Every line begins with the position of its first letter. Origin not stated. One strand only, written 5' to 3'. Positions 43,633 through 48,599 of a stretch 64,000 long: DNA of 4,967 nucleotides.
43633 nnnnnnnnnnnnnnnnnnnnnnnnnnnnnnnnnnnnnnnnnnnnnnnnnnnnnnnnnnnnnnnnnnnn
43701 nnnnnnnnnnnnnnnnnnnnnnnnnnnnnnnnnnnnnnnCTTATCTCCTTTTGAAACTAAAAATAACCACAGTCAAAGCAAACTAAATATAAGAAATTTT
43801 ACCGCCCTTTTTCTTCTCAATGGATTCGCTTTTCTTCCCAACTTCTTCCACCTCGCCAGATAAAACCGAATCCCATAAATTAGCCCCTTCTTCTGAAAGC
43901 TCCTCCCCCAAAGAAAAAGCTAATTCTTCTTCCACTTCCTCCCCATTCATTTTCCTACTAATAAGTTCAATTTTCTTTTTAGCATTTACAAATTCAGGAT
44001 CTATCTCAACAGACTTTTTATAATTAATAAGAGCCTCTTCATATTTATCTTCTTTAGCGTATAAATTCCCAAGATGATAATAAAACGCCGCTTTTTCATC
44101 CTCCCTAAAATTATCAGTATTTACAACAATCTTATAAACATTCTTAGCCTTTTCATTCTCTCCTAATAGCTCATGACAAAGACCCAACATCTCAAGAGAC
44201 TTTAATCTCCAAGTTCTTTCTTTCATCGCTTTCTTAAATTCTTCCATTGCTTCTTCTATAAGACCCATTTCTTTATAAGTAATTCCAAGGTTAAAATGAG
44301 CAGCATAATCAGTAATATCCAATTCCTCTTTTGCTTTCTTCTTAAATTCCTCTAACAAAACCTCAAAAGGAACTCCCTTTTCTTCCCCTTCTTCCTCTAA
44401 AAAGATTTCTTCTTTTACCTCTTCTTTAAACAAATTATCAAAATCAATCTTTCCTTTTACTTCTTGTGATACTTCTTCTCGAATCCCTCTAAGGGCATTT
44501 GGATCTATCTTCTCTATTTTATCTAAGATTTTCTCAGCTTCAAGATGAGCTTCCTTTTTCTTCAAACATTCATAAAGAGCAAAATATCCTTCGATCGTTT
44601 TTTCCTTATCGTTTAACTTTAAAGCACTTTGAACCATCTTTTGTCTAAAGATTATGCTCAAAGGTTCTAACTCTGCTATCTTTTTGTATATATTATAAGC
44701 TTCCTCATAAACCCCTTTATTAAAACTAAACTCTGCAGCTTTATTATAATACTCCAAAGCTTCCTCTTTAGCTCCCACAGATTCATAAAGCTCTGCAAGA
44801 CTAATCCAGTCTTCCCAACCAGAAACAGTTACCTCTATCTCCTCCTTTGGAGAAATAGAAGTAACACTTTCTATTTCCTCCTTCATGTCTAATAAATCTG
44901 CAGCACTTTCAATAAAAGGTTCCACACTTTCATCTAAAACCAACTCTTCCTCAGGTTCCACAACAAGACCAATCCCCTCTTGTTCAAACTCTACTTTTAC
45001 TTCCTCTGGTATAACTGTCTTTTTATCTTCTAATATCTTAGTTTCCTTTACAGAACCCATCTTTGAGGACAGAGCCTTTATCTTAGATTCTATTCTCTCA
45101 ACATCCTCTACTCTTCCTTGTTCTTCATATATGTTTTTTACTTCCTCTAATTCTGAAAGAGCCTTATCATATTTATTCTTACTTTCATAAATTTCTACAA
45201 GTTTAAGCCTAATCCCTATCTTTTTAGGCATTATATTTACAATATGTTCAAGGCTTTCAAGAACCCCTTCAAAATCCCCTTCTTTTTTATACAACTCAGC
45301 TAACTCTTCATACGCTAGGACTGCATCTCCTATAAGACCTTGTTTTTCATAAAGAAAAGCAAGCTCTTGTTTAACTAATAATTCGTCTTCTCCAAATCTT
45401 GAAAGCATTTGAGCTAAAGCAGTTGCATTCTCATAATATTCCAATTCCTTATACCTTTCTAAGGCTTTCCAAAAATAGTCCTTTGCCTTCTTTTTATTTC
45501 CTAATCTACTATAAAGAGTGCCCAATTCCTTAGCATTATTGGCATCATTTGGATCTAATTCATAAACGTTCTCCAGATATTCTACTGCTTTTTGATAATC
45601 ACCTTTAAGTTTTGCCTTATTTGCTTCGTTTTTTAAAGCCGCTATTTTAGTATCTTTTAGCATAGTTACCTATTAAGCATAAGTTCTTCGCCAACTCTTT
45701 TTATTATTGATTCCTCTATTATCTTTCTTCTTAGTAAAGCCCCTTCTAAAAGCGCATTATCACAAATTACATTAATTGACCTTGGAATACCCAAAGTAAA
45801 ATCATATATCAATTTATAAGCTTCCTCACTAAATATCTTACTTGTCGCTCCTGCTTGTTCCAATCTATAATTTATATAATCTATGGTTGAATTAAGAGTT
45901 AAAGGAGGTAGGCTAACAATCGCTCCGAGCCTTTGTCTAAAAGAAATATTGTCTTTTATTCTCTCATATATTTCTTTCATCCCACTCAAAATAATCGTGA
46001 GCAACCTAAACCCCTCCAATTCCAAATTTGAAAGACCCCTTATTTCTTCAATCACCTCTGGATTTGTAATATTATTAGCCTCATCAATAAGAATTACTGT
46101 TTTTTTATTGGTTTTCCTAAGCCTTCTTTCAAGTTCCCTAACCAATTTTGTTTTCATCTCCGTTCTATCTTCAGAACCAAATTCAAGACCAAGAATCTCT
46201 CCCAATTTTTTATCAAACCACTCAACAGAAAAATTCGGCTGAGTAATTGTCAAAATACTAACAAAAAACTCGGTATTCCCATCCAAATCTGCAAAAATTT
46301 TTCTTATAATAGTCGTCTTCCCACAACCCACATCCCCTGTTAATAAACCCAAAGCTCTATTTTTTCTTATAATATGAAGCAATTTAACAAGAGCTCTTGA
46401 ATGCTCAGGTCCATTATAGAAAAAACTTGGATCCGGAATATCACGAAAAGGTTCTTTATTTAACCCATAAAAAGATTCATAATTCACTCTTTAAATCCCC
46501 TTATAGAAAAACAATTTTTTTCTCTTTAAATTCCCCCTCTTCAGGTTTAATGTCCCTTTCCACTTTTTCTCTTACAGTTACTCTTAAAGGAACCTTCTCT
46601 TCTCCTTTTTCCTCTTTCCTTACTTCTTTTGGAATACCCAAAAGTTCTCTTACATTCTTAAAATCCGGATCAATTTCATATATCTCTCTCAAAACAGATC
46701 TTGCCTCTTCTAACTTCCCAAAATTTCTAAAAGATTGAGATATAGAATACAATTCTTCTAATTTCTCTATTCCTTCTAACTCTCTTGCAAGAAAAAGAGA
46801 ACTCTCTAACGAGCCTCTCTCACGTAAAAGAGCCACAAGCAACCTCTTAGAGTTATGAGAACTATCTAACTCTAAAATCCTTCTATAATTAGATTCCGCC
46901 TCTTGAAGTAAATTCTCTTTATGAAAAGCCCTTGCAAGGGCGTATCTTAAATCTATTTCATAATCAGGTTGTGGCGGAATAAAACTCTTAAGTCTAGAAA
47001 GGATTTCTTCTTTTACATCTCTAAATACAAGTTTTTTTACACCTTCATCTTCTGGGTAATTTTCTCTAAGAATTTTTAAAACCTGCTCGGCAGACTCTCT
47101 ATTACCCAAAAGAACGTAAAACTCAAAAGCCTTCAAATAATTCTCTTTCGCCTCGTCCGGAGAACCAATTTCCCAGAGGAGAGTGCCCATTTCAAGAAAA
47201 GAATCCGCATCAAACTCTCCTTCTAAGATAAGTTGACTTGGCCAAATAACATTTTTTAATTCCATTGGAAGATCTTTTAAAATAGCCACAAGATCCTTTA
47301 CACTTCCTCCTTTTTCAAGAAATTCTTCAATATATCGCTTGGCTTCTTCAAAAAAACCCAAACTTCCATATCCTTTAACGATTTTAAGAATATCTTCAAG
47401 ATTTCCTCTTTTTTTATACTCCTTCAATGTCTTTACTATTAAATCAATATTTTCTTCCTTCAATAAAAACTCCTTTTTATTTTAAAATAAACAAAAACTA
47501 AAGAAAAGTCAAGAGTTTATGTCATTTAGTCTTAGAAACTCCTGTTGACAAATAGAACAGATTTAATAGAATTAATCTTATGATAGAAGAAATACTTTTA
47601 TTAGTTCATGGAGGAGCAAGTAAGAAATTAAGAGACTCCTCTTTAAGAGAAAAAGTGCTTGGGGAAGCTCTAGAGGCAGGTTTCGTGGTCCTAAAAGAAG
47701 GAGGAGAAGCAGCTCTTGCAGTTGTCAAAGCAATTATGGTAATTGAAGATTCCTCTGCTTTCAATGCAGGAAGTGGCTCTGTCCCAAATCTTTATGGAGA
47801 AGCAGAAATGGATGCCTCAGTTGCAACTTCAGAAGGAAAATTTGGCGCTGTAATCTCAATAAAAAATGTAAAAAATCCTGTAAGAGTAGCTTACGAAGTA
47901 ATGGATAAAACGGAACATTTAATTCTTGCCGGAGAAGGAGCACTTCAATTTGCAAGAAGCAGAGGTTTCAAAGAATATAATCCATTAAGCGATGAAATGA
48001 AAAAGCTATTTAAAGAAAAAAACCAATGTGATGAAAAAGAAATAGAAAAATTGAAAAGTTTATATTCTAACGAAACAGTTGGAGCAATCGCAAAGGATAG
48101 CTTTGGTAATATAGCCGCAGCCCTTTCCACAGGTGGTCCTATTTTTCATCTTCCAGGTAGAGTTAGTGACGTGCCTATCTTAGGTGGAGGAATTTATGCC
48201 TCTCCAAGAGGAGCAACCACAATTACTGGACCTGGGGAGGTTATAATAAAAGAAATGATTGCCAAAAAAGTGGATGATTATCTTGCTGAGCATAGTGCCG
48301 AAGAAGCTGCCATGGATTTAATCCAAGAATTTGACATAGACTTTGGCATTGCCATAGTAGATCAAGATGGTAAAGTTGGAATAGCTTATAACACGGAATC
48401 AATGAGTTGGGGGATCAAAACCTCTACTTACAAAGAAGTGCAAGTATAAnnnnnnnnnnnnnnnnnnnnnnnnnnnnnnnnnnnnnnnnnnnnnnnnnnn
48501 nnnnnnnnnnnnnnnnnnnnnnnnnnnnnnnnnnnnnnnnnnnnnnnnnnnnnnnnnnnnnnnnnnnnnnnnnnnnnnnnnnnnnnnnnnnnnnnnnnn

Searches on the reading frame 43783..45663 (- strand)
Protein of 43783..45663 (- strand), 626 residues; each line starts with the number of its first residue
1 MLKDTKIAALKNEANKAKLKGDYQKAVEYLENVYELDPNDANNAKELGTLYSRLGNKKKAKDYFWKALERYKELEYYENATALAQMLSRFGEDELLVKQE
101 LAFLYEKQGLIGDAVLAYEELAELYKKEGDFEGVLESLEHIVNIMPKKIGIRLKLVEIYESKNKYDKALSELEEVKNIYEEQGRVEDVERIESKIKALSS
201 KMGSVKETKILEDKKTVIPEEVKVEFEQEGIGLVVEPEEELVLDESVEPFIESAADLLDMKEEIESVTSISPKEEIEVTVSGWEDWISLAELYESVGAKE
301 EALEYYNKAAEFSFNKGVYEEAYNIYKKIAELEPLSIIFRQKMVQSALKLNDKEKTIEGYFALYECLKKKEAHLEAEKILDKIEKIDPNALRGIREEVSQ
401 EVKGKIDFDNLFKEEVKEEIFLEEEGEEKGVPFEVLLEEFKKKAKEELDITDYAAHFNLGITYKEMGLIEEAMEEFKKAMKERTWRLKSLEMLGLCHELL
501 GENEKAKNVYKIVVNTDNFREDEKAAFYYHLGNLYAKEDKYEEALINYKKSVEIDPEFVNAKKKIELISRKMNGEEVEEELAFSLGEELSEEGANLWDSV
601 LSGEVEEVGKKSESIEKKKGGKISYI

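Call 62: search_protein_families(library=pfam, proteins=[window:43783-45663:-], max_evalue=0.0001)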
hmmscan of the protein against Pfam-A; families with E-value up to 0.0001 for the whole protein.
window:43783-45663:- (626 aa): 16 families
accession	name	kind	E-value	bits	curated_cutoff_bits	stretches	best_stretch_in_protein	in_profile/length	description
PF13181.12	TPR_8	-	9.4e-26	88.2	25.7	1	526-557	2-33/34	Tetratricopeptide repeat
PF07719.23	TPR_2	-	3.6e-25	86.4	27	1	525-557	1-33/34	Tetratricopeptide repeat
PF00515.34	TPR_1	-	1.5e-23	82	27.8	1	525-558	1-34/34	Tetratricopeptide repeat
PF13424.12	TPR_12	-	3.9e-20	72.3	30.1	1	20-73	16-77/77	Tetratricopeptide repeat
PF14559.12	TPR_19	-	3.3e-19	69.4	25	1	21-71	5-55/68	Tetratricopeptide repeat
PF13428.12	TPR_14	-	2.5e-17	62.1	23.5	0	284-311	2-29/44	Tetratricopeptide repeat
PF13176.12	TPR_7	-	1.3e-15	56.5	27.9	0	20-42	12-34/36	Tetratricopeptide repeat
PF13174.12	TPR_6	-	5.8e-11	42.7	26.3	0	490-515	3-28/33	Tetratricopeptide repeat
PF13374.12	TPR_10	-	5.8e-10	39.3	27.5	0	47-74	8-35/42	Tetratricopeptide repeat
PF13431.12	TPR_17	-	1.2e-09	38.1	24.4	0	447-472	7-32/34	Tetratricopeptide repeat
PF13371.12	TPR_9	-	3.7e-09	36.9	35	0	21-72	9-60/73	Tetratricopeptide repeat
PF13432.12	TPR_16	-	2.5e-07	31.4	32.7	0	501-556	11-62/65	Tetratricopeptide repeat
PF25064.1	ARM_TT21_5th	-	3.3e-07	31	27.8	0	440-493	57-113/117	TT21 fifth ARM repeats domain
PF24575.1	TPR_Slam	-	1.1e-06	29.4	35.2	0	288-346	33-90/104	Surface lipoprotein assembly modifier, N-terminal TPR repeats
PF12895.13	ANAPC3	-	1.1e-06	29.2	27.2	0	21-67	3-49/82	Anaphase-promoting complex, cyclosome, subunit 3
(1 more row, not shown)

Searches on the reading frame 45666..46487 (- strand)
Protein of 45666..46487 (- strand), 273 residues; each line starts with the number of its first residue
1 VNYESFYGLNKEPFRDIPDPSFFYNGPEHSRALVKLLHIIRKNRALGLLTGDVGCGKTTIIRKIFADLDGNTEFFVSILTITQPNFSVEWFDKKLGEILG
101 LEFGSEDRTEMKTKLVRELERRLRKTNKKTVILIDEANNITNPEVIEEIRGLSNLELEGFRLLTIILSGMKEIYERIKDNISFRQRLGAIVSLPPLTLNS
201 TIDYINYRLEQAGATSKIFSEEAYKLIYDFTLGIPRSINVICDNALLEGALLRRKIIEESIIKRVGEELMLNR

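Call 92: search_protein_families(library=pfam, proteins=[window:45666-46487:-], max_evalue=0.00001)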
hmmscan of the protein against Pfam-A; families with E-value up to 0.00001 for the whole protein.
window:45666-46487:- (273 aa): 4 families
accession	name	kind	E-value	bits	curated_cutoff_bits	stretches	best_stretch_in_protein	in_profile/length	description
PF13401.12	AAA_22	-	8.7e-19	68.6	27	1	42-176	3-129/130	AAA domain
PF01637.24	ATPase_2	-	7.9e-08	32.8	33.2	1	31-142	6-124/225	ATPase domain predominantly from Archaea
PF00004.35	AAA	-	1.7e-06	28.9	21.2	1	48-144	2-73/131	ATPase family associated with various cellular activities (AAA)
PF13191.12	AAA_16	-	2.3e-06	28.7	32.6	0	31-141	10-145/167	AAA ATPase domain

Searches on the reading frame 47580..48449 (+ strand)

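Call 92: search_protein_families(library=pfam, proteins=[window:47580-48449:+], max_evalue=0.00001)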
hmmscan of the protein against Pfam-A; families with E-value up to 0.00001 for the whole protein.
window:47580-48449:+ (289 aa): 1 family
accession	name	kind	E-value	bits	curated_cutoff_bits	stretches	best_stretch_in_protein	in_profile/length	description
PF01112.23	Asparaginase_2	-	1e-69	235.5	27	1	6-283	2-301/309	Asparaginase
